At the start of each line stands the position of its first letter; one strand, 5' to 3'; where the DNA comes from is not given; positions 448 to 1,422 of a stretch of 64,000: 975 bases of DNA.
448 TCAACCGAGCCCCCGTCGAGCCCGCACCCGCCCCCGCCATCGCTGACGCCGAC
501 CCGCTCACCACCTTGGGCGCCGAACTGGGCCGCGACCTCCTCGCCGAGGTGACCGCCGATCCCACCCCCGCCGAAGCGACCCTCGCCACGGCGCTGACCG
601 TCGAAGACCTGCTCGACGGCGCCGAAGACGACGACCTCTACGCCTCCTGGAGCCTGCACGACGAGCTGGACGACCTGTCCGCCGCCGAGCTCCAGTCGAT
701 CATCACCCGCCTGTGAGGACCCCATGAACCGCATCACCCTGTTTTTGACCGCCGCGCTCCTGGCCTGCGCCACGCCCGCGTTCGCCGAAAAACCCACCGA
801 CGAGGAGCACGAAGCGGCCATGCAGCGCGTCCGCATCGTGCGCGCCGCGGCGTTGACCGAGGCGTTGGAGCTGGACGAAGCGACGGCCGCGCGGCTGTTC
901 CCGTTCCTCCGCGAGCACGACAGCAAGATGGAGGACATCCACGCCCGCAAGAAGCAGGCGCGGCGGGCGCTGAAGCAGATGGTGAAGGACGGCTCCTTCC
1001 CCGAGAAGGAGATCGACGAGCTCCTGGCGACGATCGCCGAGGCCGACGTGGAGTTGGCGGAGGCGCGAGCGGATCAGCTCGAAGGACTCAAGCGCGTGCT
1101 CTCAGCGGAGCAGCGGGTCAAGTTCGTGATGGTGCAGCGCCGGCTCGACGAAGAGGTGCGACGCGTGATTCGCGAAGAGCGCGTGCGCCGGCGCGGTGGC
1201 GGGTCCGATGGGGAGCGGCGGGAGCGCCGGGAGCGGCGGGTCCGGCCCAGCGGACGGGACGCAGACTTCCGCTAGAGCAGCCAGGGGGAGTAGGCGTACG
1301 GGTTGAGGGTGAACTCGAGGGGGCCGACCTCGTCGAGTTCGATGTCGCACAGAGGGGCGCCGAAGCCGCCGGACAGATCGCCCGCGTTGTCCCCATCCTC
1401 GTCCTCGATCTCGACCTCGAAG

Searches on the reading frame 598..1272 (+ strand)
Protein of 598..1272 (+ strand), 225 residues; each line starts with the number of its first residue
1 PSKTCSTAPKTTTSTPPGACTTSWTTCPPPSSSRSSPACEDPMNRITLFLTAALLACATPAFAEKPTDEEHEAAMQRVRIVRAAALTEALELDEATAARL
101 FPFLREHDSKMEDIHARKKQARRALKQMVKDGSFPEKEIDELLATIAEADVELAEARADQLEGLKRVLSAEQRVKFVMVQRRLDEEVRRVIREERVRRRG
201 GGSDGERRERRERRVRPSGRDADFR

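Call 29: search_protein_families(library=pfam, proteins=[window:598-1272:+], max_evalue=0.001)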
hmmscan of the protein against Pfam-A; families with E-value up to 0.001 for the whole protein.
window:598-1272:+ (225 aa): 1 family
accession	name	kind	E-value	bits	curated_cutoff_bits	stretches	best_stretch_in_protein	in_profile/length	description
PF13801.11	Metal_resist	-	2.1e-08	34.8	29.2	1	50-174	5-124/125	Heavy-metal resistance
